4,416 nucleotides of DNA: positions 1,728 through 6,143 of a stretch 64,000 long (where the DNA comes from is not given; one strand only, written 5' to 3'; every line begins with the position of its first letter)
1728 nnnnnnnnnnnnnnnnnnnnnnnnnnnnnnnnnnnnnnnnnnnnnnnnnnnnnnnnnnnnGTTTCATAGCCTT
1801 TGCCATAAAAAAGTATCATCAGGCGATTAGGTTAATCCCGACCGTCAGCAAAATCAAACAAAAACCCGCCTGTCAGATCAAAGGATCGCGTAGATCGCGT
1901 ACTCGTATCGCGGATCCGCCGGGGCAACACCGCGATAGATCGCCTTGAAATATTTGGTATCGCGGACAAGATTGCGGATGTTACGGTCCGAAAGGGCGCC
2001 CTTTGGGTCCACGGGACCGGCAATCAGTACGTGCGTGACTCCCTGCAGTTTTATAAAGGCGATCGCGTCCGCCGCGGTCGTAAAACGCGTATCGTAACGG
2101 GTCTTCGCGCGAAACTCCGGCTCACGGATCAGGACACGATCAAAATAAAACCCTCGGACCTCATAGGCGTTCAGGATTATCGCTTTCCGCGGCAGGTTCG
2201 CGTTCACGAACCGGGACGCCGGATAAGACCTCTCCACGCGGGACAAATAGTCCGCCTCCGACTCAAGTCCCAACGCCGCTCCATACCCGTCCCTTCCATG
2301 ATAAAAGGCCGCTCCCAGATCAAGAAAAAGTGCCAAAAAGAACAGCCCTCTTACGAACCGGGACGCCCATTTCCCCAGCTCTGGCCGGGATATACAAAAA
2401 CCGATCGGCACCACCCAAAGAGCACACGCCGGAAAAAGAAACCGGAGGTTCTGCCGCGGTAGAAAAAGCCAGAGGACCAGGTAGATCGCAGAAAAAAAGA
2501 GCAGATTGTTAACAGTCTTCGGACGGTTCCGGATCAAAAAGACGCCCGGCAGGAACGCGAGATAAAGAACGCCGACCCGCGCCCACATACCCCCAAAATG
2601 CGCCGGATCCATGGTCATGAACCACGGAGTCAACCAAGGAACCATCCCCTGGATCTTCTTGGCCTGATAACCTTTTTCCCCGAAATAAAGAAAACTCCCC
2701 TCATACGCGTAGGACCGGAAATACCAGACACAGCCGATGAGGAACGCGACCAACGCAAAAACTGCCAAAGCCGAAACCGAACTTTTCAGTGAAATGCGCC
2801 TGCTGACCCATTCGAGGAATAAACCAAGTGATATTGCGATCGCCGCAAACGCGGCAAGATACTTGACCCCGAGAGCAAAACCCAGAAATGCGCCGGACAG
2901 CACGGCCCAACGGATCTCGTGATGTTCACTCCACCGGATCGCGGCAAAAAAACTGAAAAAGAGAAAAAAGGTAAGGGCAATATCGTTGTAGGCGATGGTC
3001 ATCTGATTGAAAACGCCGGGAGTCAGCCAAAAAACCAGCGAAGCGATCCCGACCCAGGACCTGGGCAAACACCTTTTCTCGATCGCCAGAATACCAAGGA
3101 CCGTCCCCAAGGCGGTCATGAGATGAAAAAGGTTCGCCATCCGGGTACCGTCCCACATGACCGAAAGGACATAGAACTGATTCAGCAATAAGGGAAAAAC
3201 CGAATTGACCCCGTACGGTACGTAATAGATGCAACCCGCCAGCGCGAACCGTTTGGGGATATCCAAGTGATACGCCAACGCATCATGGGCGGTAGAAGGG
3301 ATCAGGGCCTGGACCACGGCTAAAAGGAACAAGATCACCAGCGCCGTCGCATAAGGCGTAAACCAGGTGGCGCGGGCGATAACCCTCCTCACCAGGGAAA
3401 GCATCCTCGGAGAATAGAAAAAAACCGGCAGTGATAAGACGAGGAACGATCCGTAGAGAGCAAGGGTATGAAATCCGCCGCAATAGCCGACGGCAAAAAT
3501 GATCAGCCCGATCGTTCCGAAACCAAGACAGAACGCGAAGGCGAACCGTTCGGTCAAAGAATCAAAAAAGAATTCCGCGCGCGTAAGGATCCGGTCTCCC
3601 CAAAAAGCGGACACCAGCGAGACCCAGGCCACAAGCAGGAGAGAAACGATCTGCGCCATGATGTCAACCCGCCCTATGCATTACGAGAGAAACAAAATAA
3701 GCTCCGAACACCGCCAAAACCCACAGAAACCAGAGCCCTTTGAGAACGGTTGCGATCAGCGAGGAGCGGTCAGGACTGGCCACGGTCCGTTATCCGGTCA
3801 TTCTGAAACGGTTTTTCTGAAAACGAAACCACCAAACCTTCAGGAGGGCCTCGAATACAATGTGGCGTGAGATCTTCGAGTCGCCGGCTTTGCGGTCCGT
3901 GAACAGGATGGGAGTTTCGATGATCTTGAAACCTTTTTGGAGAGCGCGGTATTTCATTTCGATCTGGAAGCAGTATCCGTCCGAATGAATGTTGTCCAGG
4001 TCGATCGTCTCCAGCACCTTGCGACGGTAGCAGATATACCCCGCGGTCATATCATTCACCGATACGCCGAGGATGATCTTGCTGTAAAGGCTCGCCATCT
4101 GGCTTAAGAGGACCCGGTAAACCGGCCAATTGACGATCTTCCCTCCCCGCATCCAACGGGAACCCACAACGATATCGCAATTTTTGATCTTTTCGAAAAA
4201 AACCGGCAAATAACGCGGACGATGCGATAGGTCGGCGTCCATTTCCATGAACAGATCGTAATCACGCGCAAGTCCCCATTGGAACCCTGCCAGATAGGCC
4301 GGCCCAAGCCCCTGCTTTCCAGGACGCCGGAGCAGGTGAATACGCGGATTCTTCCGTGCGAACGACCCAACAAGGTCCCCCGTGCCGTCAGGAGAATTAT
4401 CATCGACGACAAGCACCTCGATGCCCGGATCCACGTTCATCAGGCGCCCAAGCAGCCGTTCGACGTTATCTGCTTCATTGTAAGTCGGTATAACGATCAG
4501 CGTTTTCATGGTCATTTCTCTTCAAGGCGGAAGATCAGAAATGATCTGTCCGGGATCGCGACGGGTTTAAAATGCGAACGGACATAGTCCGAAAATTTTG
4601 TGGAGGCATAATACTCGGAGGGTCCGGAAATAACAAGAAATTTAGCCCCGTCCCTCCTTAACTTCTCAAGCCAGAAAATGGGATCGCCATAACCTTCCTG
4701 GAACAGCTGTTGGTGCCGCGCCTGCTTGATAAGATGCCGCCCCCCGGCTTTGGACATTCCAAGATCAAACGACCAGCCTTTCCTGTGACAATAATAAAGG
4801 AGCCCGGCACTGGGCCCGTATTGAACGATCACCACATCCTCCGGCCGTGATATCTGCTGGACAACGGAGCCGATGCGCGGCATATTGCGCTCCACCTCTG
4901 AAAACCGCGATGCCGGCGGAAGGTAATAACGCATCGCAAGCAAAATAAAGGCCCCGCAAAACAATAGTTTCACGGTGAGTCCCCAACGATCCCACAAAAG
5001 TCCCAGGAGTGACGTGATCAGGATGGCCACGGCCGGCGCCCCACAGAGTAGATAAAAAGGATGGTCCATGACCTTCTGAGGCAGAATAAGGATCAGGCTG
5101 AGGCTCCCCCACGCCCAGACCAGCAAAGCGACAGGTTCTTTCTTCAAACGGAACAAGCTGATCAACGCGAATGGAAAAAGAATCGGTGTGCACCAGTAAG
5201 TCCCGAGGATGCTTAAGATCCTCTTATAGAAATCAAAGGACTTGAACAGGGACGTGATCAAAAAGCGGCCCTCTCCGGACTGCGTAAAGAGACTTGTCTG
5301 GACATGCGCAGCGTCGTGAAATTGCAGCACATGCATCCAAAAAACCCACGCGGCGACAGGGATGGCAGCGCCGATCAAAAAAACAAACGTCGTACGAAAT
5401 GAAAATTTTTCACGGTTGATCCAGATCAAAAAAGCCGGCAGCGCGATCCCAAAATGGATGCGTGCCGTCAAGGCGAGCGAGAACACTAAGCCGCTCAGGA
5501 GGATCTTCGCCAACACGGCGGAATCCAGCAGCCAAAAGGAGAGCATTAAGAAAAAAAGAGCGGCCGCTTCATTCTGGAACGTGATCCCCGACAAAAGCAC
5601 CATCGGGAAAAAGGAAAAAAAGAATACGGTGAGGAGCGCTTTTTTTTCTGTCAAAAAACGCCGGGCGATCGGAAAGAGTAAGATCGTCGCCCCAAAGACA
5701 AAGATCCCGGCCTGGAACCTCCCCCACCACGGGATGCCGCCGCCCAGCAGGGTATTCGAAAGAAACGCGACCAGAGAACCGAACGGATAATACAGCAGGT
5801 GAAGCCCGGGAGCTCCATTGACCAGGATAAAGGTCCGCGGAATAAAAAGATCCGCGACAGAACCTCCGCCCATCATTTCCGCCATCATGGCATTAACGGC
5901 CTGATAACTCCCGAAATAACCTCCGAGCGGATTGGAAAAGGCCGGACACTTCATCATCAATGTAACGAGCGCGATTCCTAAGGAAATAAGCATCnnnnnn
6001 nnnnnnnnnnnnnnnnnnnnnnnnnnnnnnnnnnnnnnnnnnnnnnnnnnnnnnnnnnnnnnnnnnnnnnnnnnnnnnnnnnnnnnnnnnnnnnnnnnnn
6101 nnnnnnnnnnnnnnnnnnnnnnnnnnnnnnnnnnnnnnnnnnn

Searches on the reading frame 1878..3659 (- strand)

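Call 48: search_protein_families(library=pfam, proteins=[window:1878-3659:-], max_evalue=0.0001)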
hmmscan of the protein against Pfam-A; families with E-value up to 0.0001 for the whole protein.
window:1878-3659:- (593 aa): 1 family
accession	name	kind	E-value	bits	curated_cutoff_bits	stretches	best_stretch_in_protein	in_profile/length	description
PF13231.12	PMT_2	-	2.1e-08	34.9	26.1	1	174-311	23-159/160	Dolichyl-phosphate-mannose-protein mannosyltransferase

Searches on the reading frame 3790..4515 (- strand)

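Call 48: search_protein_families(library=pfam, proteins=[window:3790-4515:-], max_evalue=0.0001)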
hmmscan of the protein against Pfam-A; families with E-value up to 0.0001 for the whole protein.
window:3790-4515:- (241 aa): 1 family
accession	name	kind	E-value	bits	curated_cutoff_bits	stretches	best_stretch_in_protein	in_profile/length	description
PF00535.33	Glycos_transf_2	-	6.7e-28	98.2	23.3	1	7-171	2-167/168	Glycosyl transferase family 2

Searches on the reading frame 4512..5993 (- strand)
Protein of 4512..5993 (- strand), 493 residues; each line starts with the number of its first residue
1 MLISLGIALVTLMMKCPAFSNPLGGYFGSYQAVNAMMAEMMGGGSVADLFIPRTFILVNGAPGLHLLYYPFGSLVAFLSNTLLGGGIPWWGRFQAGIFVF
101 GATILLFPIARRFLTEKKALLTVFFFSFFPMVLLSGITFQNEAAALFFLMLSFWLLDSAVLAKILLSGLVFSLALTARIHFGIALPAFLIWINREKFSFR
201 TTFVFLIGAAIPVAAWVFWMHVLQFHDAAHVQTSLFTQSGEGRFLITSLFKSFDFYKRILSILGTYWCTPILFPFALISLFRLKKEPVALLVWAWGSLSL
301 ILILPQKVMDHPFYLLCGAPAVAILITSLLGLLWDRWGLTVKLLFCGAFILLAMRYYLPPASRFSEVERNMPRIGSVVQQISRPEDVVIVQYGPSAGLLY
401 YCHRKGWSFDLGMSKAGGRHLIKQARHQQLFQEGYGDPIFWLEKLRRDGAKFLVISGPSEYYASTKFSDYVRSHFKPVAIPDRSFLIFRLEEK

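Call 48: search_protein_families(library=pfam, proteins=[window:4512-5993:-], max_evalue=0.0001)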
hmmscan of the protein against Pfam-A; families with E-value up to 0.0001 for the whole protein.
window:4512-5993:- (493 aa): 1 family
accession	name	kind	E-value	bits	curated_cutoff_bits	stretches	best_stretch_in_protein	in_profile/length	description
PF13231.12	PMT_2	-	2.3e-05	25.1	26.1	1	71-219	5-160/160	Dolichyl-phosphate-mannose-protein mannosyltransferase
